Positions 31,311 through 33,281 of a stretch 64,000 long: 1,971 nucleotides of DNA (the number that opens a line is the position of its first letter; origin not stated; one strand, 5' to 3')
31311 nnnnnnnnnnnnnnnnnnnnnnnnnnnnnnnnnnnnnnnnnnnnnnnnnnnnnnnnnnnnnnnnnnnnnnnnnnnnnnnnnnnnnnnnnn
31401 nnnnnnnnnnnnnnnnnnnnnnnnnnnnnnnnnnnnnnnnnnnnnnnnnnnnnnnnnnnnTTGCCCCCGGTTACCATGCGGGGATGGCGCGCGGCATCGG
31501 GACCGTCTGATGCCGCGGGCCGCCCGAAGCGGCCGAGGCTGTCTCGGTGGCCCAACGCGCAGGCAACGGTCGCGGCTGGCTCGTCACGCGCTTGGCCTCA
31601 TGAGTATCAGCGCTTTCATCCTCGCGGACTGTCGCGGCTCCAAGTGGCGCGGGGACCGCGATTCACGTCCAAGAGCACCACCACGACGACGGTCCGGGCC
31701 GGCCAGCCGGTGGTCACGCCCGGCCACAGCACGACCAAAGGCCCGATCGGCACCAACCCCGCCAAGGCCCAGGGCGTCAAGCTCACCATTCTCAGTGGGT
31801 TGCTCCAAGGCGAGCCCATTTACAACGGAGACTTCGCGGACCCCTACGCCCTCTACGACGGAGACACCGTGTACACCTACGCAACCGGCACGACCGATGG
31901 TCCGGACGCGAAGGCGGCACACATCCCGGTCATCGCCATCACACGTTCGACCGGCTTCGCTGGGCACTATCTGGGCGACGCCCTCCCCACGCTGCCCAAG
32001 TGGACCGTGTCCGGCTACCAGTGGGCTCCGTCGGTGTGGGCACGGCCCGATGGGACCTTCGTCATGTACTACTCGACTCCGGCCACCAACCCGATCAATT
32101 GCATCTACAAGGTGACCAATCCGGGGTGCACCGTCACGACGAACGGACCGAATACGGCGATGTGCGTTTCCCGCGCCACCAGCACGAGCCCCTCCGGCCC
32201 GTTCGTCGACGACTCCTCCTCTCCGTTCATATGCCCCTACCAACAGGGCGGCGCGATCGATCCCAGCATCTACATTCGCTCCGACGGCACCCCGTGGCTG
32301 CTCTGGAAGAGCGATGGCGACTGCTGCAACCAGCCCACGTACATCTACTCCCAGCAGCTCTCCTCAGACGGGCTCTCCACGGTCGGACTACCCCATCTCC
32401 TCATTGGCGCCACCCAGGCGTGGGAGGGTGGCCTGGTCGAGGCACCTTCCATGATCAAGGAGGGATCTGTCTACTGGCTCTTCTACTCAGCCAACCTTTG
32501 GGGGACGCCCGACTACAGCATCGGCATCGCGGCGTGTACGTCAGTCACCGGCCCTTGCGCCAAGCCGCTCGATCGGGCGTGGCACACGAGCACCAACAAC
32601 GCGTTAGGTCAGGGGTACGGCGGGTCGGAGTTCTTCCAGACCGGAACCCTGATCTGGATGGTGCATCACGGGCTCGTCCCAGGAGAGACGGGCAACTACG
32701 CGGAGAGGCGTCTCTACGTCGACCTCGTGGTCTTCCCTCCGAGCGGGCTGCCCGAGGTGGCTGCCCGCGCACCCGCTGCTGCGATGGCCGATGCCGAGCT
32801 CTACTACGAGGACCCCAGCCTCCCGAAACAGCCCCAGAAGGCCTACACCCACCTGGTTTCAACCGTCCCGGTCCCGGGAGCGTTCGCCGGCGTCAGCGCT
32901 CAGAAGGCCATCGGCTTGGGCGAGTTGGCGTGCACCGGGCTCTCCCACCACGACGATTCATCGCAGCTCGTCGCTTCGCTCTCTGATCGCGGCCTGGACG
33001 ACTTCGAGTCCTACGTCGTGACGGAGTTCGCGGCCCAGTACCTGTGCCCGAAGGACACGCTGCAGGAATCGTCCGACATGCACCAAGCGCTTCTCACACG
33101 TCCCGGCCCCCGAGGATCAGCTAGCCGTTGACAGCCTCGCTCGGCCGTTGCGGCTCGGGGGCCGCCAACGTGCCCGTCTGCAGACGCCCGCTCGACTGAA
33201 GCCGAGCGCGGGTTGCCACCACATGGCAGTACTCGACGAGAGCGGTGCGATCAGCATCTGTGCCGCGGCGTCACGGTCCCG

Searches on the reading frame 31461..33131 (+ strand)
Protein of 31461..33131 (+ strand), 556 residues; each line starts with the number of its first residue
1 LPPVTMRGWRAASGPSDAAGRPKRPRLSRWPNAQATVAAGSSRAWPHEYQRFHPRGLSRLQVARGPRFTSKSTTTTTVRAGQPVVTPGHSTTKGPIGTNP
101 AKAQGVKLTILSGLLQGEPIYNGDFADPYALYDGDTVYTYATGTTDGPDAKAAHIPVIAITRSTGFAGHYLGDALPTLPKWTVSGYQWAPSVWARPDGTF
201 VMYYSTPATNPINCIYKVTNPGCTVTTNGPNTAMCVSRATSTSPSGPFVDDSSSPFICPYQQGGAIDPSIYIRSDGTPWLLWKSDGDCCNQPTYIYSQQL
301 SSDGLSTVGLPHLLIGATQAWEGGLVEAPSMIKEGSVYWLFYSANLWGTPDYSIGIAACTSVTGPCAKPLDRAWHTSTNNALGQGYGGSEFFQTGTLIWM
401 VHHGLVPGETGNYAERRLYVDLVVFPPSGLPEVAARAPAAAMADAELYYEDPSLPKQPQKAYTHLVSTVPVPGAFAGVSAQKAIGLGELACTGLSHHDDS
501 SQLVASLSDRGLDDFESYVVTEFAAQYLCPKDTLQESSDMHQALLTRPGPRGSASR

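Call 8: search_protein_families(library=pfam, proteins=[window:31461-33131:+], max_evalue=0.01)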
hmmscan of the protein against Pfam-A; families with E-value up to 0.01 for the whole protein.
window:31461-33131:+ (556 aa): 2 families
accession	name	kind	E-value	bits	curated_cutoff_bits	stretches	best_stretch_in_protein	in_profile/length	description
PF04616.20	Glyco_hydro_43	-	2.9e-34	119.2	32.2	1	118-431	3-288/288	Glycosyl hydrolases family 43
PF05305.19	DUF732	-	0.00014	22.6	22.4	1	478-531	17-72/72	Protein of unknown function (DUF732)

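Call 15: search_protein_families(library=ncbifam, proteins=[window:31461-33131:+], max_evalue=0.01)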
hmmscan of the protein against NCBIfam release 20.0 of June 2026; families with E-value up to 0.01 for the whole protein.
window:31461-33131:+ (556 aa): 0 families

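Call 19: find_homologous_proteins(query=window:31461-33131:+, max_evalue=1e-10)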
Query window:31461-33131:+ (556 aa): 544 proteins with E <= 1e-10 among 8000 candidates; the best 120 are listed.
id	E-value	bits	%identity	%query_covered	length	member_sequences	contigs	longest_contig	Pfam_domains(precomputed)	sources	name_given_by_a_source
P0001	0.0e+0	1149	100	89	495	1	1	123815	PF04616.21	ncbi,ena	-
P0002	8.5e-288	974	89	84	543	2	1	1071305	PF05305.20,PF04616.21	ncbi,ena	-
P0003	2.8e-281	952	84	86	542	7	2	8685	PF05305.20,PF04616.21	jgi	jgi:hypothetical protein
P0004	1.9e-278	943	85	85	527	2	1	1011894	PF04616.21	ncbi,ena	-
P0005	2.5e-275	932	85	84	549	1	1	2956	PF04616.21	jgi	jgi:Glycosyl hydrolases family 43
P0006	1.4e-274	930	84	84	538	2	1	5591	PF04616.21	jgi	jgi:glycosyl hydrolase family 43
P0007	3.5e-274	929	83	85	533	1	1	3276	PF04616.21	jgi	jgi:hypothetical protein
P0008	9.4e-274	927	83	85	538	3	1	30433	PF04616.21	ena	-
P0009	3.2e-273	925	82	84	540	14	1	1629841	PF04616.21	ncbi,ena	-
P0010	8.4e-271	917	84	83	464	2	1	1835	PF04616.21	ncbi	-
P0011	6.0e-268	908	82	84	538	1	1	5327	PF04616.21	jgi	jgi:hypothetical protein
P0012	5.4e-266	902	80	86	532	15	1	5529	PF04616.21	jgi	jgi:hypothetical protein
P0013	5.2e-265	898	78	87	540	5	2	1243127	PF04616.21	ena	-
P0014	2.1e-264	896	79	86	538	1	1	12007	PF04616.21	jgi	jgi:hypothetical protein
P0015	5.6e-264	895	81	84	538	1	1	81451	PF04616.21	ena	-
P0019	8.6e-242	822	75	85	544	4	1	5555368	PF04616.21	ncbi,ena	-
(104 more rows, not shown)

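Call 20: find_encoding_contigs(protein=P0001, flank=10000, max_places=3)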
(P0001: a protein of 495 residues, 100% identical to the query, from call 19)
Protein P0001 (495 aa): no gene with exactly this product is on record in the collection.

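Call 21: find_encoding_contigs(protein=P0002, flank=10000, max_places=3)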
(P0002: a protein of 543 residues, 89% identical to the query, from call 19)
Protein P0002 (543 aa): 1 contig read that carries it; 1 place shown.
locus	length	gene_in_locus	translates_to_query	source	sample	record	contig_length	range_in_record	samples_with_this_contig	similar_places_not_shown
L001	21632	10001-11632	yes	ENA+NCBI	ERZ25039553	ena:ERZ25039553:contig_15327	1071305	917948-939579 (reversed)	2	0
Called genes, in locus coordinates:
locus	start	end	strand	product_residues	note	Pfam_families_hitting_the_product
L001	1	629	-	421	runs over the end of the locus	PF01326:PPDK_N, PF00027:cNMP_binding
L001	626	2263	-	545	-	PF27448:Rph_4th (weak), PF00391:PEP-utilizers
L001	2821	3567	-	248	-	PF13489:Methyltransf_23, PF13847:Methyltransf_31, PF08241:Methyltransf_11, PF08242:Methyltransf_12, PF13649:Methyltransf_25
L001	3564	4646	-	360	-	PF14518:Haem_oxygenas_2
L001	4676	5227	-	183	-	-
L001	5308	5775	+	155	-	PF06628:Catalase-rel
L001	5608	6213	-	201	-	-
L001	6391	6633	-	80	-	PF05532:CsbD (weak)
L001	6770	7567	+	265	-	PF01841:Transglut_core, PF04473:DUF553 (weak)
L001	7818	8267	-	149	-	PF05239:PRC (faint)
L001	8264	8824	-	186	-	PF05239:PRC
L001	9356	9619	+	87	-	-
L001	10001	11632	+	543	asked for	PF04616:Glyco_hydro_43, PF05305:DUF732 (faint)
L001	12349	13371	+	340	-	PF00171:Aldedh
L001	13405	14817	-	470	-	PF03979:Sigma70_r1_1 (weak), PF00140:Sigma70_r1_2, PF04542:Sigma70_r2, PF04539:Sigma70_r3, PF04545:Sigma70_r4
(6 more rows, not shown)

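Call 22: find_encoding_contigs(protein=P0004, flank=10000, max_places=3)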
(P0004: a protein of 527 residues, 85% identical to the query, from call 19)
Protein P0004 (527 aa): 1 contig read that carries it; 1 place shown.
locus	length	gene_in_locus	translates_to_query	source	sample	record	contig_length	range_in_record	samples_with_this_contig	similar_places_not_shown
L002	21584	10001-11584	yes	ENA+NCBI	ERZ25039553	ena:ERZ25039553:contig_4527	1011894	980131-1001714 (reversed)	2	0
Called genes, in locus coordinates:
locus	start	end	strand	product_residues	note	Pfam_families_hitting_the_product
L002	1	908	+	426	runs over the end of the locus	PF14870:PSII_BNR (faint), PF25852:DUF6242_C (faint), PF02012:BNR (faint), PF15902:Sortilin-Vps10 (weak)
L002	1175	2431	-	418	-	PF04632:FUSC (weak), PF06081:ArAE_1, PF13515:FUSC_2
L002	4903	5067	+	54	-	-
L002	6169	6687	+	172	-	PF01139:RtcB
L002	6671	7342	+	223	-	PF01139:RtcB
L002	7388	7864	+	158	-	PF20935:DUF6847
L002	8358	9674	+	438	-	PF14690:Zn_ribbon_ISL3 (weak), PF01610:DDE_Tnp_ISL3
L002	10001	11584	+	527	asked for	PF04616:Glyco_hydro_43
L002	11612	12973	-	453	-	PF03979:Sigma70_r1_1 (weak), PF00140:Sigma70_r1_2, PF04542:Sigma70_r2, PF04539:Sigma70_r3, PF04545:Sigma70_r4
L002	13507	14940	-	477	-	PF01807:Zn_ribbon_DnaG, PF08275:DNAG_N, PF01751:Toprim, PF13155:Toprim_2, PF13662:Toprim_4, PF10410:DnaB_bind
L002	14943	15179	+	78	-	-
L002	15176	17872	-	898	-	PF01326:PPDK_N, PF00391:PEP-utilizers, PF02896:PEP-utilizers_C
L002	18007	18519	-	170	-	PF01978:TrmB (weak), PF01047:MarR, PF12802:MarR_2, PF13412:HTH_24 (weak)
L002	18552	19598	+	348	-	PF00005:ABC_tran, PF13304:AAA_21 (weak), PF13732:DrrA1-3_C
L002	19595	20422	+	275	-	PF01061:ABC2_membrane, PF12698:ABC2_membrane_3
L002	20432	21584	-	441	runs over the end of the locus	PF00587:tRNA-synt_2b, PF03129:HGTP_anticodon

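Call 29: find_encoding_contigs(protein=P0009, flank=10000, max_places=2)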
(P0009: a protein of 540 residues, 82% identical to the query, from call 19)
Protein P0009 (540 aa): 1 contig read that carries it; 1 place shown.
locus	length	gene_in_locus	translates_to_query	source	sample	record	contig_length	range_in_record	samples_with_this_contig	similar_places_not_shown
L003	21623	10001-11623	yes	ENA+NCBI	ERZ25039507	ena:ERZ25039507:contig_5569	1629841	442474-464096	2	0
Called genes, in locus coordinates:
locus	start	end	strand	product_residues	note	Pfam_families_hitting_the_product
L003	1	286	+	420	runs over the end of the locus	PF13458:Peripla_BP_6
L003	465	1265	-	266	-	PF07690:MFS_1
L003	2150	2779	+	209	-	PF00440:TetR_N, PF21597:TetR_C_43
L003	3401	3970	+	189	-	-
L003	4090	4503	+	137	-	PF00210:Ferritin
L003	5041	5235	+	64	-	-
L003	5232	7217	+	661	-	-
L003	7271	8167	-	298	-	PF00753:Lactamase_B (weak), PF12706:Lactamase_B_2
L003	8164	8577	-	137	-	PF00989:PAS (weak), PF13188:PAS_8 (faint), PF08448:PAS_4 (faint), PF13426:PAS_9 (weak)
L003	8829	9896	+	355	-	PF03372:Exo_endo_phos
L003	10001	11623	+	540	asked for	PF04616:Glyco_hydro_43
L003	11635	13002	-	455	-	PF03979:Sigma70_r1_1 (weak), PF00140:Sigma70_r1_2, PF04542:Sigma70_r2, PF04539:Sigma70_r3, PF04545:Sigma70_r4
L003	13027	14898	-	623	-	PF01807:Zn_ribbon_DnaG, PF08275:DNAG_N, PF01751:Toprim, PF13155:Toprim_2, PF13662:Toprim_4, PF10410:DnaB_bind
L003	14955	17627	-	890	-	PF01326:PPDK_N, PF00391:PEP-utilizers, PF02896:PEP-utilizers_C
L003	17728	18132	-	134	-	PF01978:TrmB (weak), PF01047:MarR, PF12802:MarR_2, PF13412:HTH_24 (weak)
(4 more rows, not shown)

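Call 30: find_encoding_contigs(protein=P0013, flank=10000, max_places=2)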
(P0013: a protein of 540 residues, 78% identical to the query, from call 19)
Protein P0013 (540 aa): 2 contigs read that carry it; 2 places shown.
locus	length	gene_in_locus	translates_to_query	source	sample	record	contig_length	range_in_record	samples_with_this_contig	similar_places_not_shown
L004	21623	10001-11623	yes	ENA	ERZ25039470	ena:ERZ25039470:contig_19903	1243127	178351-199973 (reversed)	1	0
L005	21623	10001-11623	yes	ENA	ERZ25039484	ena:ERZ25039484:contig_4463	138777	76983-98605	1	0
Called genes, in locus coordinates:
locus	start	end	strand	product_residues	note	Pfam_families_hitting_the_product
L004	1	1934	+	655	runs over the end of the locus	-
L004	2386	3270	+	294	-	PF00756:Esterase, PF12146:Hydrolase_4 (weak)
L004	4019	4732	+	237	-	-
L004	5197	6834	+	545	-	PF00884:Sulfatase, PF01663:Phosphodiest (faint), PF16347:SGSH_C (faint)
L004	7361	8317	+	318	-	-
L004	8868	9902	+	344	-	PF03372:Exo_endo_phos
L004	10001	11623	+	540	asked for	PF04616:Glyco_hydro_43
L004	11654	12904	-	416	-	PF03979:Sigma70_r1_1 (faint), PF00140:Sigma70_r1_2, PF04542:Sigma70_r2, PF04539:Sigma70_r3, PF04545:Sigma70_r4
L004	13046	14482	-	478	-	PF08275:DNAG_N, PF01751:Toprim, PF13155:Toprim_2, PF13662:Toprim_4, PF10410:DnaB_bind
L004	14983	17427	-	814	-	PF01326:PPDK_N, PF00391:PEP-utilizers, PF02896:PEP-utilizers_C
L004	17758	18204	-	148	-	PF01978:TrmB (weak), PF12802:MarR_2, PF01047:MarR, PF13412:HTH_24 (weak)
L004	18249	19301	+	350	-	PF00005:ABC_tran, PF13304:AAA_21, PF13732:DrrA1-3_C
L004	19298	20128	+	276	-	PF01061:ABC2_membrane, PF12698:ABC2_membrane_3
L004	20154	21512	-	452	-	PF00587:tRNA-synt_2b, PF03129:HGTP_anticodon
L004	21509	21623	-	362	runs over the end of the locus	PF04055:Radical_SAM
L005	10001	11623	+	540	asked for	PF04616:Glyco_hydro_43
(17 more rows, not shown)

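Call 31: find_encoding_contigs(protein=P0019, flank=10000, max_places=2)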
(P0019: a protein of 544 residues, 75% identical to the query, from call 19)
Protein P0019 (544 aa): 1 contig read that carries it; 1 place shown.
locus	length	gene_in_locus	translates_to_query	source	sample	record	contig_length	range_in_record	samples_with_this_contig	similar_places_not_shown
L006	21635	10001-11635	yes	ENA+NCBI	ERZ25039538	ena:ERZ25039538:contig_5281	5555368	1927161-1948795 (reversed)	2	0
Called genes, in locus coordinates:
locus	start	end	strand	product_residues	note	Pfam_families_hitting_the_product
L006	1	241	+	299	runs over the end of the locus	PF00528:BPD_transp_1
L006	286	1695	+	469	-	PF13416:SBP_bac_8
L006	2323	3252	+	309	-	PF00989:PAS, PF13188:PAS_8 (weak), PF13426:PAS_9, PF00990:GGDEF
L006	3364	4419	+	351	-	PF13416:SBP_bac_8, PF13531:SBP_bac_11, PF01547:SBP_bac_1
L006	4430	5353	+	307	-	PF00528:BPD_transp_1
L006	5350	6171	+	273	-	PF00528:BPD_transp_1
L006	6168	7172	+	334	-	PF00005:ABC_tran, PF02463:SMC_N (faint), PF13304:AAA_21 (faint), PF08402:TOBE_2 (weak), PF03459:TOBE (weak)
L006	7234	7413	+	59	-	-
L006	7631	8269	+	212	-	-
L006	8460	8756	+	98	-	-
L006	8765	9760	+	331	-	PF05175:MTS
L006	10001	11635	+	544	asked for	PF04616:Glyco_hydro_43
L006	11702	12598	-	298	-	PF00753:Lactamase_B (weak), PF12706:Lactamase_B_2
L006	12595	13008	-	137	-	PF00989:PAS (weak), PF13188:PAS_8 (weak), PF13426:PAS_9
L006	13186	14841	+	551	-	PF00027:cNMP_binding, PF07992:Pyr_redox_2, PF12831:FAD_oxidored (faint), PF13738:Pyr_redox_3 (weak), PF00070:Pyr_redox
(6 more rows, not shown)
